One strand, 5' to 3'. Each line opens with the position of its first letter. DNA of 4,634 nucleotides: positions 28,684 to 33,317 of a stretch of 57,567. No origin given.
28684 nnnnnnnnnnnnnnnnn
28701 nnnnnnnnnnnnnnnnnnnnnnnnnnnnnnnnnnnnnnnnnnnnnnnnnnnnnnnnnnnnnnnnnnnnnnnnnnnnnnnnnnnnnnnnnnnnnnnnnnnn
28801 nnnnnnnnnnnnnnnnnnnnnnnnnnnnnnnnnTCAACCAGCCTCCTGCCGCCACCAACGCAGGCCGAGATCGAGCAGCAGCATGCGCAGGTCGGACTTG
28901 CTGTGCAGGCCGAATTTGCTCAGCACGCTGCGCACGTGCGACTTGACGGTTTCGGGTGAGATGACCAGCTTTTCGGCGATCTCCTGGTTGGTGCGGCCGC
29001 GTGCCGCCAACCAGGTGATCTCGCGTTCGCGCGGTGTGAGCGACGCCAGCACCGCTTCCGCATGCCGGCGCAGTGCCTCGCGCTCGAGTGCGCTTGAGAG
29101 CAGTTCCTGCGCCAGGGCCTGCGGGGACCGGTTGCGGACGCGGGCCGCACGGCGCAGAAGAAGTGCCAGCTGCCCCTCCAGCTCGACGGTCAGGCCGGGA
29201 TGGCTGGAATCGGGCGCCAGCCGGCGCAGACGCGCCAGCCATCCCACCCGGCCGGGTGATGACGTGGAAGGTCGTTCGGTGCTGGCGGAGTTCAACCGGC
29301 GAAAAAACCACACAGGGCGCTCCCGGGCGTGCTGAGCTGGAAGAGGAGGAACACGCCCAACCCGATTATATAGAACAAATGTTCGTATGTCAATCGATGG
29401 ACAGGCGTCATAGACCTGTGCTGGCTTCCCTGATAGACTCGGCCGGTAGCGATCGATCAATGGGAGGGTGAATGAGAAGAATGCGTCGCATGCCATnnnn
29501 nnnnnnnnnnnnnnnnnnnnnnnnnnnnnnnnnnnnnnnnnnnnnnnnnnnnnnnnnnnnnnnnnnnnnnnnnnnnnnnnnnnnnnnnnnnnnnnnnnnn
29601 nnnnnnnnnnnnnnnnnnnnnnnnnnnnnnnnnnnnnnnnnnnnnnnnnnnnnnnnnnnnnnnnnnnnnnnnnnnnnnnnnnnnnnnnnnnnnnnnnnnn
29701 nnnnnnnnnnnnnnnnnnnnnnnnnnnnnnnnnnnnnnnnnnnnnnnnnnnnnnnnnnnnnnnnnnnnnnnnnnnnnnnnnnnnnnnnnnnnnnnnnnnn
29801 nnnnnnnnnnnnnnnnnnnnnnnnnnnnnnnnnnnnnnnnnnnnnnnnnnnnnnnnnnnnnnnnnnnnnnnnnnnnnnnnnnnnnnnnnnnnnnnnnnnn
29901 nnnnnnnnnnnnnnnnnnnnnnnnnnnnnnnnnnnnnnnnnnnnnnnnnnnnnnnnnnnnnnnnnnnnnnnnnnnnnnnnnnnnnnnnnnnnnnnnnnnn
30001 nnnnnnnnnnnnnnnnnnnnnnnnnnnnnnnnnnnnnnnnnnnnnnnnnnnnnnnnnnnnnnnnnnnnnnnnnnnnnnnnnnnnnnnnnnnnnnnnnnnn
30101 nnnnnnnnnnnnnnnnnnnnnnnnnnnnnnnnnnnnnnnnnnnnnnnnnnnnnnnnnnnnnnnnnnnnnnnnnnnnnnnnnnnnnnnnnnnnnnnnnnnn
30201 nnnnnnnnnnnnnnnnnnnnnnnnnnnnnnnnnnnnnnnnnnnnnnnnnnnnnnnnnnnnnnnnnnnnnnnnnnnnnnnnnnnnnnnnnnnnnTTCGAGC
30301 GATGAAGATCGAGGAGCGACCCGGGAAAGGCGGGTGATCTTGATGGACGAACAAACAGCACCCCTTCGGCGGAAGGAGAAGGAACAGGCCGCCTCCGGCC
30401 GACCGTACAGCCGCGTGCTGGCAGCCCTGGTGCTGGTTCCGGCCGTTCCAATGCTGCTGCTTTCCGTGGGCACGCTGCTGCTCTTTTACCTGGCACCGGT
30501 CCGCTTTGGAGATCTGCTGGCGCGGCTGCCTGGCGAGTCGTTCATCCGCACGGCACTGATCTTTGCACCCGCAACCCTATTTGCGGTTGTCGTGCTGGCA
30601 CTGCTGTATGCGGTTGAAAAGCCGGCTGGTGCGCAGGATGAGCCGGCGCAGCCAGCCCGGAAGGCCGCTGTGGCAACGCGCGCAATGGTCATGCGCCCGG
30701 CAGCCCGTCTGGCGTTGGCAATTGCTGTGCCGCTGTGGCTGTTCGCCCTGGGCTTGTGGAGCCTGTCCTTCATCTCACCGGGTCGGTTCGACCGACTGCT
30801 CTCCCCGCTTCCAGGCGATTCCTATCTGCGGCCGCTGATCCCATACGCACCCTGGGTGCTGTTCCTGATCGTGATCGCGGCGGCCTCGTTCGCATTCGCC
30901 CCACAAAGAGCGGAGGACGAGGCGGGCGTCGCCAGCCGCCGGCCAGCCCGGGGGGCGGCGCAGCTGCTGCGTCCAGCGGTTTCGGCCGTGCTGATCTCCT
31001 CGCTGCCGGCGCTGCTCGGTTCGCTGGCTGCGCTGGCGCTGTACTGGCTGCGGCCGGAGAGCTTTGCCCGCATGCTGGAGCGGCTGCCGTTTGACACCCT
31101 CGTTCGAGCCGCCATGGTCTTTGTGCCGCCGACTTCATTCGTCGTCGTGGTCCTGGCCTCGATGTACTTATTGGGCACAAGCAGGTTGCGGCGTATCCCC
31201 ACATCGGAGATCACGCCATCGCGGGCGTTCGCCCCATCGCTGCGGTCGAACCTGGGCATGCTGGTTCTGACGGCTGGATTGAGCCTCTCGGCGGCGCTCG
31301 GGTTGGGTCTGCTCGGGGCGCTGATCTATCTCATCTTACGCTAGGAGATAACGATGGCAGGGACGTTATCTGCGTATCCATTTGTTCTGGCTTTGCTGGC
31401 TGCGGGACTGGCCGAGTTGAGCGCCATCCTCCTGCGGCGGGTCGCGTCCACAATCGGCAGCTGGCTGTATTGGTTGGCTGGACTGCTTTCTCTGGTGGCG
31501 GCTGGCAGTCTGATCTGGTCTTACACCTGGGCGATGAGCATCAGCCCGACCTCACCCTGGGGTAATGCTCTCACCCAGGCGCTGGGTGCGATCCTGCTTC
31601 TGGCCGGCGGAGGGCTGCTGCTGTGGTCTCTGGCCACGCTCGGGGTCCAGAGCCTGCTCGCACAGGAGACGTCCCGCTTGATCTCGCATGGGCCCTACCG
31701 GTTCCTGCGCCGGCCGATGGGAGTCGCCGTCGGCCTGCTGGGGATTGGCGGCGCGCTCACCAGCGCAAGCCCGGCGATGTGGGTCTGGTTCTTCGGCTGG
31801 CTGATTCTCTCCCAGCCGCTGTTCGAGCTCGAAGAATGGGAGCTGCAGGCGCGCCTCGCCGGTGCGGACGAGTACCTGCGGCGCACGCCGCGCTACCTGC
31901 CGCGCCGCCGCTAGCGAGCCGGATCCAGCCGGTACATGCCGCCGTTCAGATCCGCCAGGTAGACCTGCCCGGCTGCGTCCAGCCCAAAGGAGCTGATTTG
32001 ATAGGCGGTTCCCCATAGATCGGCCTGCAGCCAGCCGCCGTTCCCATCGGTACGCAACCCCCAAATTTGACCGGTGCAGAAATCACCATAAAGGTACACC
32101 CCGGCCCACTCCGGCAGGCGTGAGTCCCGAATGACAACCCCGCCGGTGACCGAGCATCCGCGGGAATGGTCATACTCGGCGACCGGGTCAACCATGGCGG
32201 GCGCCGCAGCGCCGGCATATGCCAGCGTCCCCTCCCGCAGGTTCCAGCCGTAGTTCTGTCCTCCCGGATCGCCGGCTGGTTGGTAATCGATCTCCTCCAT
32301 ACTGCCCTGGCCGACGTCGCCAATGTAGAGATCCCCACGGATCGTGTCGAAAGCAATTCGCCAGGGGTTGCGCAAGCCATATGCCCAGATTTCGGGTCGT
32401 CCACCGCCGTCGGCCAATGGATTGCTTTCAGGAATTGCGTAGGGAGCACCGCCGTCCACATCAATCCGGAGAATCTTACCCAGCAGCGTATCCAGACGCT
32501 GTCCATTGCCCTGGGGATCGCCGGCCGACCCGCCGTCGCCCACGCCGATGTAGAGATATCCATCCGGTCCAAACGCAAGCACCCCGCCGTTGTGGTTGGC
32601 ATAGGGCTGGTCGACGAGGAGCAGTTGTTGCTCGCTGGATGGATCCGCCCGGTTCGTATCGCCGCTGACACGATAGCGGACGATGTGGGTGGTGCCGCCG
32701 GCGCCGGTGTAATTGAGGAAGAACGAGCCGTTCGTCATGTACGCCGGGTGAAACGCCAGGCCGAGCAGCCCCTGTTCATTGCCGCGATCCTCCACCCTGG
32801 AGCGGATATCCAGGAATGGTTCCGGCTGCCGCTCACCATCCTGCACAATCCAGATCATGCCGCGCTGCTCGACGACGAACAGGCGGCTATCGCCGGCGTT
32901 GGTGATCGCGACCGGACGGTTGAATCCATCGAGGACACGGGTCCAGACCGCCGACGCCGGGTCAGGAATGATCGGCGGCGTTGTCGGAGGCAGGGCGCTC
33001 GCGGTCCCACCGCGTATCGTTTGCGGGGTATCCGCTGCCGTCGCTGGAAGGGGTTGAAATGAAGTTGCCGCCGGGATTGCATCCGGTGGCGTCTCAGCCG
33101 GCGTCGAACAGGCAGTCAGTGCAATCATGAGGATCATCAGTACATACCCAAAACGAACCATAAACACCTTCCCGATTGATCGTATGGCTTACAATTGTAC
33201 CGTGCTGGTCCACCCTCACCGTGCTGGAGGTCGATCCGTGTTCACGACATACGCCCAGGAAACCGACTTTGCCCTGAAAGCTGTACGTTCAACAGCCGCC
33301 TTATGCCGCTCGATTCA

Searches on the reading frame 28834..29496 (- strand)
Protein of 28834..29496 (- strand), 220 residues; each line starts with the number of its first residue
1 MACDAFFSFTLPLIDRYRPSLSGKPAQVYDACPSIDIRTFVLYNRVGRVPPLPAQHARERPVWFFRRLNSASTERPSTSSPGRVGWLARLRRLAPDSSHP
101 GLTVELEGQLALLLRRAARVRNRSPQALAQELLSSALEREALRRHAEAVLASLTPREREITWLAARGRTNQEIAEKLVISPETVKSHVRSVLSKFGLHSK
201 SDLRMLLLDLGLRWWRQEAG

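Call 16: search_protein_families(library=pfam, proteins=[window:28834-29496:-], max_evalue=0.001)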
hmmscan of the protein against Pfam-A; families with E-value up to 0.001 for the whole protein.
window:28834-29496:- (220 aa): 3 families
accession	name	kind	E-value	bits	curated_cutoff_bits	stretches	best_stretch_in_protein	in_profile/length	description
PF00196.25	GerE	-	8.8e-17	60.9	23.5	1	152-204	2-54/57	Bacterial regulatory proteins, luxR family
PF08281.18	Sigma70_r4_2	-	1.9e-06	27.8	25.7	1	147-189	5-48/54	Sigma-70, region 4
PF04545.22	Sigma70_r4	-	1.8e-05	24.6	24.1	1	149-194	1-47/50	Sigma-70, region 4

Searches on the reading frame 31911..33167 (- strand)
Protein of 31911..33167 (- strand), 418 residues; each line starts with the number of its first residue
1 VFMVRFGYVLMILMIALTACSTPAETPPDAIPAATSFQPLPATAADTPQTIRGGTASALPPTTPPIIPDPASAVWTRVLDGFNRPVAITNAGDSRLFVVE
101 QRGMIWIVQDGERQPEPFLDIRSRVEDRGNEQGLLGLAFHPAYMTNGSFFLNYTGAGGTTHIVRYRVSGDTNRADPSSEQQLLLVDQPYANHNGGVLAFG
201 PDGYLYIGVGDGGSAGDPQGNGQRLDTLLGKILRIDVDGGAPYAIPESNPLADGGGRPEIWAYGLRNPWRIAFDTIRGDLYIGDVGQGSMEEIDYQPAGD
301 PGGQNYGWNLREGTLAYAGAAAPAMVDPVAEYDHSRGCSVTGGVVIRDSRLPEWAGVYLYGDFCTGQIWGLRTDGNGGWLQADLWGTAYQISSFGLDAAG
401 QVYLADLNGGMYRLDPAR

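Call 53: search_protein_families(library=pfam, proteins=[window:31911-33167:-], max_evalue=0.00001)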
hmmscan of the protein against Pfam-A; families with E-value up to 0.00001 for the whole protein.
window:31911-33167:- (418 aa): 1 family
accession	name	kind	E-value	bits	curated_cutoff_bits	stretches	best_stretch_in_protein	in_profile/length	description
PF07995.17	GSDH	-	8.5e-43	147.3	25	1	83-377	2-292/332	Glucose / Sorbosone dehydrogenase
